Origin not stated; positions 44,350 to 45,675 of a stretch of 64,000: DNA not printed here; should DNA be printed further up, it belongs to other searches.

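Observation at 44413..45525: TPP riboswitch controlling an uncharacterised 341-aa cytoplasmic protein: candidate novel thiamine-related function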

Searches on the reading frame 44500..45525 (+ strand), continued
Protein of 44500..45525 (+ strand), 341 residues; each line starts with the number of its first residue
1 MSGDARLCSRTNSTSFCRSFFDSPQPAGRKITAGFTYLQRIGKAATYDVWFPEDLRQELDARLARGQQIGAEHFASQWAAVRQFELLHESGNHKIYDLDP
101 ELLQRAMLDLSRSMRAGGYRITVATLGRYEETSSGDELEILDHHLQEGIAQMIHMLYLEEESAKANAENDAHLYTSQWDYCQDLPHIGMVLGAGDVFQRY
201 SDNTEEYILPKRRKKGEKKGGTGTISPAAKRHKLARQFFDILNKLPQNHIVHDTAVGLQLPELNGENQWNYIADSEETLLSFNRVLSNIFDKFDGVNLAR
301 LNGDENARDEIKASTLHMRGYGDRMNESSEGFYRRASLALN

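Call 62: find_encoding_contigs(protein=P0155, flank=6000, max_places=2)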
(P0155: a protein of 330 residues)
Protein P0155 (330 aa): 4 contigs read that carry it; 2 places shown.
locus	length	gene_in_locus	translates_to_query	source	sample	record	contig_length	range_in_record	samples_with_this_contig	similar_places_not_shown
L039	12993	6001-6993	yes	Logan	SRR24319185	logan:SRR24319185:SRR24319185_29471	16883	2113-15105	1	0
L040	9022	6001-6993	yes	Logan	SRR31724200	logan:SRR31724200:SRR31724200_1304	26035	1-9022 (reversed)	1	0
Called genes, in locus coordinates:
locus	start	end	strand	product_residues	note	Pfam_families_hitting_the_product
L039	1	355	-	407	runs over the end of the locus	PF25919:BSH_CusB (faint), PF00364:Biotin_lipoyl (faint), PF25917:BSH_RND, PF25973:BSH_CzcB, PF25876:HH_MFP_RND (weak), PF25944:Beta-barrel_RND, PF25967:RND-MFP_C, PF25989:YknX_C (weak)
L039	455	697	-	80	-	PF13441:Gly-zipper_YMGG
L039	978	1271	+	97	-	PF18291:HU-HIG, PF00216:Bac_DNA_binding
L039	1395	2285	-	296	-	PF01063:Aminotran_4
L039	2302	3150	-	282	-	PF01177:Asp_Glu_race (faint)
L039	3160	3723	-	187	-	-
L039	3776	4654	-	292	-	PF00696:AA_kinase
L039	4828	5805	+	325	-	-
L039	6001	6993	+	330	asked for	-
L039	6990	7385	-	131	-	PF01124:MAPEG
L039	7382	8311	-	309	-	PF01791:DeoC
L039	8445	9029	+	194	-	-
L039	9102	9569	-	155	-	-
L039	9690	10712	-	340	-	PF02195:ParB_N, PF17762:HTH_ParB, PF23552:ParB_C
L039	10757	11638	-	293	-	PF00142:Fer4_NifH (faint), PF00448:SRP54 (faint), PF01656:CbiA, PF02374:ArsA_ATPase (weak), PF06564:CBP_BcsQ, PF09140:MipZ, PF10609:ParA, PF13614:AAA_31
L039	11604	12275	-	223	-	PF02527:GidB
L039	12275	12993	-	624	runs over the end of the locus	PF01134:GIDA, PF12831:FAD_oxidored (weak), PF21680:GIDA_C_1st, PF13932:SAM_GIDA_C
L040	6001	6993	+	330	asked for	-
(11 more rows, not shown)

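Call 64: search_protein_families(library=pfam, proteins=[L031:4862-5998:+, L031:6872-7168:+, L036:4591-5739:-, L036:6849-7106:+, L036:7090-7293:+, L037:153-1250:+, L038:5209-5622:+, L038:6879-7259:+, L038:7255-7722:+, L039:4828-5802:+], max_evalue=0.1)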
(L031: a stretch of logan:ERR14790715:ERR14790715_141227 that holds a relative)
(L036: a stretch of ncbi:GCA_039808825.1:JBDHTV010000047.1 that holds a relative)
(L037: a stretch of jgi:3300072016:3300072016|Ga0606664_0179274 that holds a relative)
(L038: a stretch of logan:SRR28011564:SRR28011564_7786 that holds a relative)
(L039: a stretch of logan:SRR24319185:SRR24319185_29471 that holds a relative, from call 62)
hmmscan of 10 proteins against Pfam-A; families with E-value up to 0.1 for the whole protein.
L031:4862-5998:+ (379 aa): 1 family
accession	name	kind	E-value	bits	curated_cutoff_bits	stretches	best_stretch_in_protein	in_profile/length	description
PF05141.17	DIT1_PvcA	-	5.3e-06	26.6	26.4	1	119-227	2-110/273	Pyoverdine/dityrosine biosynthesis protein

L031:6872-7168:+ (99 aa): 1 family
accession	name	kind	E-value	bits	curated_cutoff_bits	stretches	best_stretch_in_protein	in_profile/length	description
PF04324.20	Fer2_BFD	-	2e-06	28.5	26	1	4-58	2-49/50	BFD-like [2Fe-2S] binding domain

L036:4591-5739:- (382 aa): 0 families

L036:6849-7106:+ (86 aa): 1 family
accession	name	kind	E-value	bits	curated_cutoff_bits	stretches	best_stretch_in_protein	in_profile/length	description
PF04324.20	Fer2_BFD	-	4.5e-07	30.5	26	1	4-54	2-49/50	BFD-like [2Fe-2S] binding domain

L036:7090-7293:+ (68 aa): 0 families

L037:153-1250:+ (366 aa): 1 family
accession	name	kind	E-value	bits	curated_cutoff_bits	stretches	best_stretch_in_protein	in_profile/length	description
PF05141.17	DIT1_PvcA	-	6.8e-05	22.9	26.4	1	138-215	31-107/273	Pyoverdine/dityrosine biosynthesis protein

L038:5209-5622:+ (138 aa): 2 families
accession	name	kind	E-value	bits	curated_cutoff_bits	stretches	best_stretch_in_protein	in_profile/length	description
PF11162.13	DUF2946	-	1.5e-05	26.2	23.7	1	26-135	2-117/117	Protein of unknown function (DUF2946)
PF13493.11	DUF4118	-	0.024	14.9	28.4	0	3-38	54-89/107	Domain of unknown function (DUF4118)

L038:6879-7259:+ (127 aa): 2 families
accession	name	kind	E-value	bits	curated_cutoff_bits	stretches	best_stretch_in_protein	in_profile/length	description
PF06999.17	Suc_Fer-like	-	0.011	16.2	34.9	1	10-101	95-187/191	Sucrase/ferredoxin-like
PF01257.25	2Fe-2S_thioredx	-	0.097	13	24.8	0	53-89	107-141/145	Thioredoxin-like [2Fe-2S] ferredoxin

L038:7255-7722:+ (156 aa): 0 families

L039:4828-5802:+ (325 aa): 0 families

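Call 71: search_protein_families(library=ncbifam, proteins=[L031:4862-5998:+, L037:153-1250:+, L031:6872-7168:+, L036:4591-5739:-, L038:6879-7259:+, L038:7255-7722:+, L038:5209-5622:+, L030:1644-1997:+], max_evalue=0.1)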
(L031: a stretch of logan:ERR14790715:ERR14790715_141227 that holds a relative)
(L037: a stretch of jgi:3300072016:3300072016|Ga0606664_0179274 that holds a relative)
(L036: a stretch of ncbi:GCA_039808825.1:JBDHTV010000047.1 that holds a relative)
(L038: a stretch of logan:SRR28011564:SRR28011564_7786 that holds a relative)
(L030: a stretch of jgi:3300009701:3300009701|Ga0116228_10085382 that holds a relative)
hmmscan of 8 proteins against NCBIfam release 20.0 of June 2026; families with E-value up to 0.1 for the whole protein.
L031:4862-5998:+ (379 aa): 0 families

L037:153-1250:+ (366 aa): 0 families

L031:6872-7168:+ (99 aa): 1 family
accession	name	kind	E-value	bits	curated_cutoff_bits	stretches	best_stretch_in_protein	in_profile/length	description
TIGR02374.1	nitri_red_nirB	equivalog_domain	0.0086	14.5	578.35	1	3-65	418-473/794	nitrite reductase large subunit NirB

L036:4591-5739:- (382 aa): 1 family
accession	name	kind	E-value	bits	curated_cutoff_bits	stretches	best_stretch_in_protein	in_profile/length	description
NF037942.1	ac_ACP_DH_MbtN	equivalog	0.084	11.6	700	0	172-238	284-349/376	mycobactin biosynthesis acyl-ACP dehydrogenase MbtN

L038:6879-7259:+ (127 aa): 2 families
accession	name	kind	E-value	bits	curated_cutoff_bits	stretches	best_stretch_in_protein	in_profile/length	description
NF041613.1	fdxn_Azotob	equivalog_domain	2.4e-13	50.3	195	1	11-103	5-101/107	2Fe-2S ferredoxin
NF041612.1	fdxn_Clost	equivalog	7.3e-12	45.8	150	1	12-102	6-100/102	2Fe-2S ferredoxin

L038:7255-7722:+ (156 aa): 0 families

L038:5209-5622:+ (138 aa): 1 family
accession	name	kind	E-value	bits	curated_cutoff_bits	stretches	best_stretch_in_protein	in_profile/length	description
NF007934.1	PRK10650.1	equivalog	0.0017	18.8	103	1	76-123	36-87/109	multidrug/spermidine efflux SMR transporter subunit MdtI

L030:1644-1997:+ (118 aa): 4 families
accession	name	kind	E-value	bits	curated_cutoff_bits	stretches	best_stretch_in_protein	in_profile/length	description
NF041613.1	fdxn_Azotob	equivalog_domain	4.2e-16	59.1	195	1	14-109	5-104/107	2Fe-2S ferredoxin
NF041612.1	fdxn_Clost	equivalog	9.8e-14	51.8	150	1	15-106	6-101/102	2Fe-2S ferredoxin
TIGR01958.1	nuoE_fam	subfamily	0.00088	19.4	142.4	1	15-94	69-146/148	NADH-quinone oxidoreductase subunit NuoE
NF005722.0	PRK07539.1-2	equivalog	0.018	15.2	141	1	24-92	82-153/157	NADH-quinone oxidoreductase subunit NuoE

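Call 72: search_solved_structures(query=L031:4862-5998:+, max_evalue=1, show_alignments=1)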
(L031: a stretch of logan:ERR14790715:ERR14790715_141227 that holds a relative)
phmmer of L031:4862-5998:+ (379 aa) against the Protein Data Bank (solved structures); distinct sequences matched with E-value up to 1: 26.
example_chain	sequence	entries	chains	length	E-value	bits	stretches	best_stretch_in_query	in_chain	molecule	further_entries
5mfm_A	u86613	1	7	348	0.00092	22.1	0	256-298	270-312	YIIIM6AII_GS11_(KR)5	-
5mfm_C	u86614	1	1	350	0.00097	22.1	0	256-298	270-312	Importin subunit alpha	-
5mfl_A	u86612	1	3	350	0.0011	21.9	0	256-297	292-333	(KR)5_GS10_YIIIM6AII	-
6s9l_A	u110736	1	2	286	0.0014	21.5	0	256-298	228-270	KR4KLSF Lock1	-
5aei_A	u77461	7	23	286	0.0016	21.3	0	256-297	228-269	DESIGNED ARMADILLO REPEAT PROTEIN YIIIM5AII | YIIIM5AII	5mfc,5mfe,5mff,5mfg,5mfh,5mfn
6s9o_A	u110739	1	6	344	0.0021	20.9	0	256-298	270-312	designed Armadillo repeat protein with internal Lock1 fused to target peptide KRKRKLKFKR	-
4db8_A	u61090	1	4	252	0.0041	20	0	256-297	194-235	Armadillo-repeat Protein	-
8oh7_A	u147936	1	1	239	0.0053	19.7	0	256-297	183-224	Designed Armadillo repeat protein with four internal modules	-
7qnp_AAA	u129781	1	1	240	0.0054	19.6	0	256-297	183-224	Designed Armadillo Repeat Protein N(A4)M4C(AII)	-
6sa7_A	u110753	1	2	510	0.015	18.2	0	256-298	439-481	DARPin-Armadillo fusion C8long83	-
6sa8_A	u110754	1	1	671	0.016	18.1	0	256-295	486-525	ring-like DARPin-Armadillo fusion H83_D01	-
4db6_A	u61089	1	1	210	0.02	17.7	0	256-297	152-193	Armadillo repeat protein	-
6s9p_A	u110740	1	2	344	0.021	17.7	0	256-299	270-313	internal Lock2 fused to target peptide KRKAKITWKR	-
4dba_A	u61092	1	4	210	0.029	17.2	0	256-298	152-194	Designed Armadillo repeat protein, YIIM3AII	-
6s9m_A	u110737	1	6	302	0.035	16.9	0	256-298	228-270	Lock2_KRKRKAKITW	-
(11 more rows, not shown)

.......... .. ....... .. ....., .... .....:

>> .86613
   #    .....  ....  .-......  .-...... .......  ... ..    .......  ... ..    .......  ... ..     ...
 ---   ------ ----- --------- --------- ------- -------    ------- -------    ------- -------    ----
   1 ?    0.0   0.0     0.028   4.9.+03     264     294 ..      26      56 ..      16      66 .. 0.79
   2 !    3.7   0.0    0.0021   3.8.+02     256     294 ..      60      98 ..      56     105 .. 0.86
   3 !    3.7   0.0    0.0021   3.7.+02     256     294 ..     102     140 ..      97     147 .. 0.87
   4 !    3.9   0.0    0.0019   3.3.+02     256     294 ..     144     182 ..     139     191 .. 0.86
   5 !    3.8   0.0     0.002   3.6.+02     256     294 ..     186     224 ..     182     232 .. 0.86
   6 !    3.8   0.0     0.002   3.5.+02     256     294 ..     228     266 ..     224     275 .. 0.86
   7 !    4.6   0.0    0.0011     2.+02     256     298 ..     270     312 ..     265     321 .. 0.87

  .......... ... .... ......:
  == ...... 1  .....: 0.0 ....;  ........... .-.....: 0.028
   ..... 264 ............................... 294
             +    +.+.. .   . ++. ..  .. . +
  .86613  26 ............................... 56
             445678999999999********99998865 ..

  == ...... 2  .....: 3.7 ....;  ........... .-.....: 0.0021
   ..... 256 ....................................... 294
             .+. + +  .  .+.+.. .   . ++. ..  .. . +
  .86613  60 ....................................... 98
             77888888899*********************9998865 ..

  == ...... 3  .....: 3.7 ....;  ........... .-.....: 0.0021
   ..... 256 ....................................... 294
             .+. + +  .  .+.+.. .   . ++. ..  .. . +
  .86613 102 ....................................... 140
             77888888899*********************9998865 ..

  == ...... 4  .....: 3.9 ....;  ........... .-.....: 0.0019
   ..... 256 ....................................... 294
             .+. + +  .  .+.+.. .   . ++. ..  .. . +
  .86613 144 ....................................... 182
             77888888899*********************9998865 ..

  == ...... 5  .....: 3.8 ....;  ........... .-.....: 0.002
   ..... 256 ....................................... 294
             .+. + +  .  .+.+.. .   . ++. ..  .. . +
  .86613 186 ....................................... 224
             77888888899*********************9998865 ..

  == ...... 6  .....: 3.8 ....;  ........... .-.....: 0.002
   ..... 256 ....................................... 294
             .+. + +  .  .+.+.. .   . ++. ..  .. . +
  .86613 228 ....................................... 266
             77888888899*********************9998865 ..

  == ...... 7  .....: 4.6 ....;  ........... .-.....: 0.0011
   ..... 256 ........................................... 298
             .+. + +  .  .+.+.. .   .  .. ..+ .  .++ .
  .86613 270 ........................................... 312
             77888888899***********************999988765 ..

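Call 76: find_related_loci(query=A4, collection=metagenome_contigs, flank=5000)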
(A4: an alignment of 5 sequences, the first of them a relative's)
Query A4 (286 aa) in metagenome_contigs; peptide patterns used: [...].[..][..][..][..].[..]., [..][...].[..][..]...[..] (x = any residue, [..] = any of these).
356 stretches matched a pattern; 3 encode a relative of the query (tblastn E <= 1e-3); 3 distinct loci.
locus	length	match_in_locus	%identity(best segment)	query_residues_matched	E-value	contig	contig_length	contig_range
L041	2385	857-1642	34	29-279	1e-44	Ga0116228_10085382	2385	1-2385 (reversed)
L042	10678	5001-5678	30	29-269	4e-25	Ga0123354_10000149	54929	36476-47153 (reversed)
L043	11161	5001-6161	32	21-285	1e-20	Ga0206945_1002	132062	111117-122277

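Call 83: find_homologous_proteins(query=A3, max_evalue=0.001)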
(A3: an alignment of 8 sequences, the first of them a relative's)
Query A3 (8 sequences) (286 aa, profile of the alignment): 5 proteins with E <= 0.001 among 7596 candidates.
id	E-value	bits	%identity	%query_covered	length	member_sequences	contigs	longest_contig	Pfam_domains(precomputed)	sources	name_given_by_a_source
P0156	2.4e-113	396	100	100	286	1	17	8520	-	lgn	-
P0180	1.5e-94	335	46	88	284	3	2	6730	-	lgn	-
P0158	1.4e-85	305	21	82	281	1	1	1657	-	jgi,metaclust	metaclust:\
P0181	2.5e-75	272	51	92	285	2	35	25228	-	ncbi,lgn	-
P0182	5.7e-75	270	49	93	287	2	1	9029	-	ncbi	-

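Call 84: find_encoding_contigs(protein=P0181, flank=8000, max_places=3)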
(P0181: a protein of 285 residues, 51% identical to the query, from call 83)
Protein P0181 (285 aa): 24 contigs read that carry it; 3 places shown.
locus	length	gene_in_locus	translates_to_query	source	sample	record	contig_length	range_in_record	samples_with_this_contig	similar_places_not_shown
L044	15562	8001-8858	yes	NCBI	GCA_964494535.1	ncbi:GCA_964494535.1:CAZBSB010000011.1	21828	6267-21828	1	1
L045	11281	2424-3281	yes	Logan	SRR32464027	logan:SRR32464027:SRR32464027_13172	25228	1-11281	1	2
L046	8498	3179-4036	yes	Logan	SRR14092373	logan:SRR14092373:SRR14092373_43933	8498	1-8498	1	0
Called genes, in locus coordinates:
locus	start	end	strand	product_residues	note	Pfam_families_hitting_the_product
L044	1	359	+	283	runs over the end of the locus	PF01569:PAP2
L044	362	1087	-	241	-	PF00117:GATase, PF07722:Peptidase_C26 (faint)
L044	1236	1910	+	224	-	PF01168:Ala_racemase_N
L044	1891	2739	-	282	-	PF00535:Glycos_transf_2, PF13641:Glyco_tranf_2_3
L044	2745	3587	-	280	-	PF00890:FAD_binding_2 (faint), PF01266:DAO (faint), PF03486:HI0933_like (faint), PF07992:Pyr_redox_2, PF13450:NAD_binding_8 (faint), PF13738:Pyr_redox_3 (faint)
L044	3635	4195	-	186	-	-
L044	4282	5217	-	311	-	PF01012:ETF, PF00766:ETF_alpha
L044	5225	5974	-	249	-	PF01012:ETF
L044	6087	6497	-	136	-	-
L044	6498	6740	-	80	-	PF04588:HIG_1_N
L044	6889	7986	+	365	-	-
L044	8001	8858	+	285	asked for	-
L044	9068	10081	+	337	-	-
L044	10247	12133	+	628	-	PF18566:Ldi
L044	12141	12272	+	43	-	-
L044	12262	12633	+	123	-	PF01219:DAGK_prokar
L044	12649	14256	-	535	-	PF02142:MGS, PF01808:AICARFT_IMPCHas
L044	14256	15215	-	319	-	PF14559:TPR_19 (faint), PF07719:TPR_2 (faint), PF12895:ANAPC3 (faint), PF13428:TPR_14 (faint), PF13432:TPR_16, PF13174:TPR_6 (weak)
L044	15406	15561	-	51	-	?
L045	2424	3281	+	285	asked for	-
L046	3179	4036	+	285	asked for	-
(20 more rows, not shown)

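Call 85: find_encoding_contigs(protein=P0182, flank=8000, max_places=2)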
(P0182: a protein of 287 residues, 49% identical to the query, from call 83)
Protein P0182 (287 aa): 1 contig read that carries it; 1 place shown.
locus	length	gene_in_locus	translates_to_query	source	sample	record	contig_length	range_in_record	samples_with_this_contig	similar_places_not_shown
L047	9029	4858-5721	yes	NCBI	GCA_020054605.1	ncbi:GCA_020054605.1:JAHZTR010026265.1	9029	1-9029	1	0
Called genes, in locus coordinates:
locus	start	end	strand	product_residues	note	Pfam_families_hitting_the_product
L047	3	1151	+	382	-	?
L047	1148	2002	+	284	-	PF13672:PP2C_2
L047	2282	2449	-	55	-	-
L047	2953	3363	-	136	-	-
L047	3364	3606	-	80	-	PF04588:HIG_1_N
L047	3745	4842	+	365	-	-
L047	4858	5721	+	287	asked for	-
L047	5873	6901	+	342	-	-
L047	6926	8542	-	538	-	PF02142:MGS, PF01808:AICARFT_IMPCHas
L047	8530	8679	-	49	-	PF13174:TPR_6 (weak)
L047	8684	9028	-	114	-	?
